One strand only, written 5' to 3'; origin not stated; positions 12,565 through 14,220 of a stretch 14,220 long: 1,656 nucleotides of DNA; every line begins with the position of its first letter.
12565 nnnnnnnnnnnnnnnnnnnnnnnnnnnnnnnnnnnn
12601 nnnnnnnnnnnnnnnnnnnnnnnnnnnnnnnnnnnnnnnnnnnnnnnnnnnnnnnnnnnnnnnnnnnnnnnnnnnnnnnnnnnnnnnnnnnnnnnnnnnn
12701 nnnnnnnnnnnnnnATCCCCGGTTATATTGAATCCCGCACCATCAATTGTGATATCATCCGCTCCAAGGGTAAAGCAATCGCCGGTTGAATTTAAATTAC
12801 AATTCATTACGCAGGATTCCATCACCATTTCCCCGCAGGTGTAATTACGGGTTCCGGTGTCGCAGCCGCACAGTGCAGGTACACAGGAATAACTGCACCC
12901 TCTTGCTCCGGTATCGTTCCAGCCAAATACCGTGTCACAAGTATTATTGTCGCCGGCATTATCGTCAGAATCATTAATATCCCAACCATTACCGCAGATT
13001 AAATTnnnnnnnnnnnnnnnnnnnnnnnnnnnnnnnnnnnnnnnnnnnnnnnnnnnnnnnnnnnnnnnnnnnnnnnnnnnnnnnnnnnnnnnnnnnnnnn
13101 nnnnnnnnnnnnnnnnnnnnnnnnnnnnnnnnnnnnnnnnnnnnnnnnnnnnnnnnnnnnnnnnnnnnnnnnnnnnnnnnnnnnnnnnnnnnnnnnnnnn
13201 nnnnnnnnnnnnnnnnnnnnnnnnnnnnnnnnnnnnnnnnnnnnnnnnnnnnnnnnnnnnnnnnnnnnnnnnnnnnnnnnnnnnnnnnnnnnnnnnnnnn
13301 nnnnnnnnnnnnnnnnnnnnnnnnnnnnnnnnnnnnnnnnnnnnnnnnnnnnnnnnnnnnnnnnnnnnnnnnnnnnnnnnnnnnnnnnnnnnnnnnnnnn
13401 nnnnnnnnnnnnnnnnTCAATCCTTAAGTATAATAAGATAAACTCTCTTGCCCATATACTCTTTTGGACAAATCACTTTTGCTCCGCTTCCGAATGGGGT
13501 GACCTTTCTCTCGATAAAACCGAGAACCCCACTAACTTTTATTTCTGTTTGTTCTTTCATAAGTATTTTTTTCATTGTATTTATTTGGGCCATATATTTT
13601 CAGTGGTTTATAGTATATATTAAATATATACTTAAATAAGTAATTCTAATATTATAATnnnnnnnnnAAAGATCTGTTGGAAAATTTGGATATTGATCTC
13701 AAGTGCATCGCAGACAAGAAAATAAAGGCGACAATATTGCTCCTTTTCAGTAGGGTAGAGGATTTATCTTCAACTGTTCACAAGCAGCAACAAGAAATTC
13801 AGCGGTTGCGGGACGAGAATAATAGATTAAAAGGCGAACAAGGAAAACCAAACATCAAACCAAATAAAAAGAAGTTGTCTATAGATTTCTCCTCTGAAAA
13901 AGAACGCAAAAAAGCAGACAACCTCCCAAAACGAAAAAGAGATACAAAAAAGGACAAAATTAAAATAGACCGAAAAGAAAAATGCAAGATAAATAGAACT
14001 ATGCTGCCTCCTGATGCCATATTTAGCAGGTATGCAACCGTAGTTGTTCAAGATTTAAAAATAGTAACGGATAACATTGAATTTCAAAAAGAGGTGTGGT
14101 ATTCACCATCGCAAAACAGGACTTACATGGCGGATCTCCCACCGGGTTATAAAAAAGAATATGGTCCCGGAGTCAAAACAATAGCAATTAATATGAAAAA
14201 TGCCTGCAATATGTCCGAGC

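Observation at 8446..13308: A 1620-aa mosaic surface protein: beta-helix repeats, three kinds of Cys-rich tandem modules, an Ig-like domain, a TM anchor and a cytoplasmic tail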

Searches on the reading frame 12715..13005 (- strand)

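Call 12: search_protein_families(library=pfam, proteins=[window:12715-13005:-], max_evalue=10)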
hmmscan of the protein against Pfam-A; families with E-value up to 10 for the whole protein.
seq(97 aa): 1 family
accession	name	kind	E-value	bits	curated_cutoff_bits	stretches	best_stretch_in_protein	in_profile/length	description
PF05196.18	PTN_MK_N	-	1.3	9.8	20.4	1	40-70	21-52/57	PTN/MK heparin-binding protein family, N-terminal domain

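Call 72: search_protein_families(library=ncbifam, proteins=[window:12715-13005:-], max_evalue=1)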
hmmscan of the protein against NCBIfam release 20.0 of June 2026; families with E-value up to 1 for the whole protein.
seq(97 aa): 0 families

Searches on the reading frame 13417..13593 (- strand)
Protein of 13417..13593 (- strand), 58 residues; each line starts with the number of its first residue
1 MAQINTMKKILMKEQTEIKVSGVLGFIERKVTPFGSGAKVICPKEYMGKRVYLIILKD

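Call 13: search_protein_families(library=pfam, proteins=[window:13417-13593:-], max_evalue=0.01)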
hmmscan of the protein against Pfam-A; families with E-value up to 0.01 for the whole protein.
window:13417-13593:- (58 aa): 1 family
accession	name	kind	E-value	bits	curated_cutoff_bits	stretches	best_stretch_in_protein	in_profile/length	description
PF09853.14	DUF2080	-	1.9e-17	63.2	21.5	1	13-58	4-49/50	Putative transposon-encoded protein (DUF2080)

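Call 17: search_protein_families(library=ncbifam, proteins=[window:13417-13593:-], max_evalue=1)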
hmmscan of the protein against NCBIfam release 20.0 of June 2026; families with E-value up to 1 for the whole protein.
window:13417-13593:- (58 aa): 3 families
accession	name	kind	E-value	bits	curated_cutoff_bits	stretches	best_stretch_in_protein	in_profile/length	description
NF033496.0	DUF2080_fam_acc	subfamily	4.9e-13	48.4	22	1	27-56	4-33/34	DUF2080 family transposase-associated protein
TIGR01105.1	galF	equivalog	0.046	12.9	659.2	1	7-58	81-132/297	GalU regulator GalF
NF007516.0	PRK10122.1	equivalog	0.093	11.8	534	1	7-58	81-132/297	UTP--glucose-1-phosphate uridylyltransferase GalF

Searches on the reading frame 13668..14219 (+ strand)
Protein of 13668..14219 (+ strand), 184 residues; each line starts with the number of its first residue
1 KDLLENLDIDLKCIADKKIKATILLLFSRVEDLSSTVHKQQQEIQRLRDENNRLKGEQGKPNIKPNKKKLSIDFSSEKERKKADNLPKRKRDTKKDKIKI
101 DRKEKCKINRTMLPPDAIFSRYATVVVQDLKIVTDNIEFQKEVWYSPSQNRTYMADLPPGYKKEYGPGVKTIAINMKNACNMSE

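Call 13: search_protein_families(library=pfam, proteins=[window:13668-14219:+], max_evalue=0.01)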
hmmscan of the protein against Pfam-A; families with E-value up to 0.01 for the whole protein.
window:13668-14219:+ (184 aa): 1 family
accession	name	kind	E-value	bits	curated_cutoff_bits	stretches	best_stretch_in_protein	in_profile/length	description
PF04102.17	SlyX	-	0.0027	18.7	30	1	29-56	18-45/67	SlyX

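Call 17: search_protein_families(library=ncbifam, proteins=[window:13668-14219:+], max_evalue=1)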
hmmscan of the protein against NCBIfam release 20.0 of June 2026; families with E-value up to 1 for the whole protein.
window:13668-14219:+ (184 aa): 3 families
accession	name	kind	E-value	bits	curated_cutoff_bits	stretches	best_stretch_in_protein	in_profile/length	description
NF033885.1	conj_TraP_IncI1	equivalog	0.031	14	135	1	16-72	95-151/217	conjugal transfer protein TraP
NF008074.0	PRK10811.1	equivalog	0.045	11.5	908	1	37-142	673-774/1068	ribonuclease E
TIGR04211.1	SH3_and_anchor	equivalog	0.25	10.9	65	1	17-58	121-162/198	TIGR04211 family SH3 domain-containing protein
